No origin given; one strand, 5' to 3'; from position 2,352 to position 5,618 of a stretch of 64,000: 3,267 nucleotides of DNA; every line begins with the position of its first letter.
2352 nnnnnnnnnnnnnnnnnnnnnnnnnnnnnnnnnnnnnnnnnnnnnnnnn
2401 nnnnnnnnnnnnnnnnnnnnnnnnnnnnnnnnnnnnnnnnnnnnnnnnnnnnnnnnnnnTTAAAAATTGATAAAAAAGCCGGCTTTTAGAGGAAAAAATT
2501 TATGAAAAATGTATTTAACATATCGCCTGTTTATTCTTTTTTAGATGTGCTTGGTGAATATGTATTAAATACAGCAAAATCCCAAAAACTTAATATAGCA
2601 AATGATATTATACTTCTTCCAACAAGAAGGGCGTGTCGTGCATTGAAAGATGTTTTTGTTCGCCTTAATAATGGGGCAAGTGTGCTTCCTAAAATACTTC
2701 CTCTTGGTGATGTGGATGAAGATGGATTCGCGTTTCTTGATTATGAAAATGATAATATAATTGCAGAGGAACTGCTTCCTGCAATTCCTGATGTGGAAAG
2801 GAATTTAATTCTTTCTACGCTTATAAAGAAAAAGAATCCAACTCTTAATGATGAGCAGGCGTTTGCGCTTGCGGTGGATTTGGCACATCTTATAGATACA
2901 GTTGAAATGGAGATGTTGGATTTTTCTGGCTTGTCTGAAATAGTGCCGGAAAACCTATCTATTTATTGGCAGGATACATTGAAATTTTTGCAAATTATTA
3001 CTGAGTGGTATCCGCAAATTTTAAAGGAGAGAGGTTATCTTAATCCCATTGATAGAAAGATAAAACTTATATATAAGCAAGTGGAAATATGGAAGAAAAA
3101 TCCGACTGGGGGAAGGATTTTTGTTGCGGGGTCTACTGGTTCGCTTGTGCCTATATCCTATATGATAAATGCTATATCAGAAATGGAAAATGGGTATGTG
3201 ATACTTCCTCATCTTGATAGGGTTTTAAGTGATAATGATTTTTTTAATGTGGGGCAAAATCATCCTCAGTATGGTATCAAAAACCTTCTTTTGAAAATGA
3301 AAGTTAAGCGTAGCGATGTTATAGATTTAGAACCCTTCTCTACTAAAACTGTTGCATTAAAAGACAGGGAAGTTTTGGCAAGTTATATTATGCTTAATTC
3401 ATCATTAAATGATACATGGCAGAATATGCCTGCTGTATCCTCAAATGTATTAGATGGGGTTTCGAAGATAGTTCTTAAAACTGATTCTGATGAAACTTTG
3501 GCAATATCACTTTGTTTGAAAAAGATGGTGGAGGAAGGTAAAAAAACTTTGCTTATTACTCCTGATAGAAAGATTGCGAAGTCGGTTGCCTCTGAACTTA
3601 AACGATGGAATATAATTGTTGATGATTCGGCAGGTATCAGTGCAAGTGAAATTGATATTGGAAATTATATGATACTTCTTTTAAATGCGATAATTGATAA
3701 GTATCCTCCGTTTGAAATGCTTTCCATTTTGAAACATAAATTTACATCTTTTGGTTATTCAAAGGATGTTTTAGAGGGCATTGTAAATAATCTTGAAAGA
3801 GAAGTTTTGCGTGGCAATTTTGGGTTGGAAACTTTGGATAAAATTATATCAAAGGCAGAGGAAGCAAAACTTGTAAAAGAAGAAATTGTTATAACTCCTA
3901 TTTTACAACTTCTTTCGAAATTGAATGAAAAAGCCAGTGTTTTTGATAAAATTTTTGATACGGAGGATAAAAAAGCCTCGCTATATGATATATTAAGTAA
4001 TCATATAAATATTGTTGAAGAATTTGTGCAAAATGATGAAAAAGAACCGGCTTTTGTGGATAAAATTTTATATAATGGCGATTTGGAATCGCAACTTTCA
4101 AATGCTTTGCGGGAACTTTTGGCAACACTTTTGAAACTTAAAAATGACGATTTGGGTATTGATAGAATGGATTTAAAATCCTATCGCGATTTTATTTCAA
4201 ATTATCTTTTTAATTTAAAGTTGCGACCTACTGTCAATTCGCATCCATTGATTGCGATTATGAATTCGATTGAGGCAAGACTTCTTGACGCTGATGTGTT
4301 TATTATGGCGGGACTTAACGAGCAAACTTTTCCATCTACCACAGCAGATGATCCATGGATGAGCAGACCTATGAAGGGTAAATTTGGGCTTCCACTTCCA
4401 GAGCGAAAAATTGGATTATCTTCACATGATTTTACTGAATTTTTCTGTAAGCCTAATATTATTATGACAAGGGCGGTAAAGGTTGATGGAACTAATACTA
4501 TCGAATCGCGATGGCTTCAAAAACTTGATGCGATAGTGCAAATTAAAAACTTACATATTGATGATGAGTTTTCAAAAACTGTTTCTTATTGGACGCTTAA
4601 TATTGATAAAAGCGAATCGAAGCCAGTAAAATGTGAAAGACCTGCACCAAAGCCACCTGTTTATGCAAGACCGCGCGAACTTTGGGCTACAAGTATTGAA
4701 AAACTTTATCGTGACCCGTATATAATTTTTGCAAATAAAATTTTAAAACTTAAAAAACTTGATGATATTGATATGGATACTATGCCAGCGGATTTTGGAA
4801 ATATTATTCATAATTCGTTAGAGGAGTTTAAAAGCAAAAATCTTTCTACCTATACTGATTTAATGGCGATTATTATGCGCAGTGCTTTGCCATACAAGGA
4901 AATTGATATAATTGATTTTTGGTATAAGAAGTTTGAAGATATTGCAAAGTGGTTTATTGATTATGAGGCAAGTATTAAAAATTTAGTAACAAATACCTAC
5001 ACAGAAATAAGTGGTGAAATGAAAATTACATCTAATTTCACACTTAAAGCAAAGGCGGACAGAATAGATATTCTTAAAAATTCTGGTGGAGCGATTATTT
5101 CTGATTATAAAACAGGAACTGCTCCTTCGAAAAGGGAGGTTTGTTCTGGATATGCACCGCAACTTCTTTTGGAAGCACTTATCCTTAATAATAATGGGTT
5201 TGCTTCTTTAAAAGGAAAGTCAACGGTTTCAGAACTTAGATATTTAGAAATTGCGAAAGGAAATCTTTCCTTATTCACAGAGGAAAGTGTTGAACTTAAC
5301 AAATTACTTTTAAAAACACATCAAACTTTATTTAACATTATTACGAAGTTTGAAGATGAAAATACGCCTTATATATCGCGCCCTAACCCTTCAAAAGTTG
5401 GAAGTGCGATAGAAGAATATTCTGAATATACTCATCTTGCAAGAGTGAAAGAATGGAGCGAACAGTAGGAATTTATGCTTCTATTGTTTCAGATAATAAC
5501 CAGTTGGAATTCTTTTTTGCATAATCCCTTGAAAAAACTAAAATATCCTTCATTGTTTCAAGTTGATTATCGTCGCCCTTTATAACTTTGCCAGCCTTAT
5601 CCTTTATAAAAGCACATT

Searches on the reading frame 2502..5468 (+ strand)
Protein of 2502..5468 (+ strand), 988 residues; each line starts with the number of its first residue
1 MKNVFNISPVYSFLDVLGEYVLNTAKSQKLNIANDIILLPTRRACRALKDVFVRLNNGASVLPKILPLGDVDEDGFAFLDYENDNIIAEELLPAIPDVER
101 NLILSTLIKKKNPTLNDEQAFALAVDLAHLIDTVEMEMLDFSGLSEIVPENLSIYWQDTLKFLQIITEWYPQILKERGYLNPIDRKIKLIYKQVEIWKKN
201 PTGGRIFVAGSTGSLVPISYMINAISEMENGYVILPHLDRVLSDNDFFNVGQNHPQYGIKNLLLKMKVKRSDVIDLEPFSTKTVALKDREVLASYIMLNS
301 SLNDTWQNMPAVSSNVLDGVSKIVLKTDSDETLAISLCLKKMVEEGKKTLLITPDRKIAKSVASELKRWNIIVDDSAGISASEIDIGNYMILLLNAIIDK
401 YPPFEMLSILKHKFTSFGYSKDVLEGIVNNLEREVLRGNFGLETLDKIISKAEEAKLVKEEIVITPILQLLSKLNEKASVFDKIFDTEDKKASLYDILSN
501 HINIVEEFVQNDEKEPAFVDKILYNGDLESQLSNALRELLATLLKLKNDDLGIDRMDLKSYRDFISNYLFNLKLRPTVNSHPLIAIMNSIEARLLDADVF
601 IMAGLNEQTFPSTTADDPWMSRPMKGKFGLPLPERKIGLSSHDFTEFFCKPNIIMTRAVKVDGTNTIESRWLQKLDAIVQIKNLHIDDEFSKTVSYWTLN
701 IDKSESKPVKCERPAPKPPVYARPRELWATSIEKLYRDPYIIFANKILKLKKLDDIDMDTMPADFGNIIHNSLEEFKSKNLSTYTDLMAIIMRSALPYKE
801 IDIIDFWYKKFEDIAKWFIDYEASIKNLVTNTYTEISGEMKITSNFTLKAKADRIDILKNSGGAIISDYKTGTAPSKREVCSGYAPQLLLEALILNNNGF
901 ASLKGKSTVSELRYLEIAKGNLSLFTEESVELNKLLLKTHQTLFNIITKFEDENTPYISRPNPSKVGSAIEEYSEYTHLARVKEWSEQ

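Call 20: search_protein_families(library=pfam, proteins=[window:2502-5468:+], max_evalue=0.001)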
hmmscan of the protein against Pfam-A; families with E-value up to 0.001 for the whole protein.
window:2502-5468:+ (988 aa): 1 family
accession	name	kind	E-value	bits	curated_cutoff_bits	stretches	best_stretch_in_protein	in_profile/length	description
PF12705.13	PDDEXK_1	-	1.2e-15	58.5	22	1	729-935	4-213/247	PD-(D/E)XK nuclease superfamily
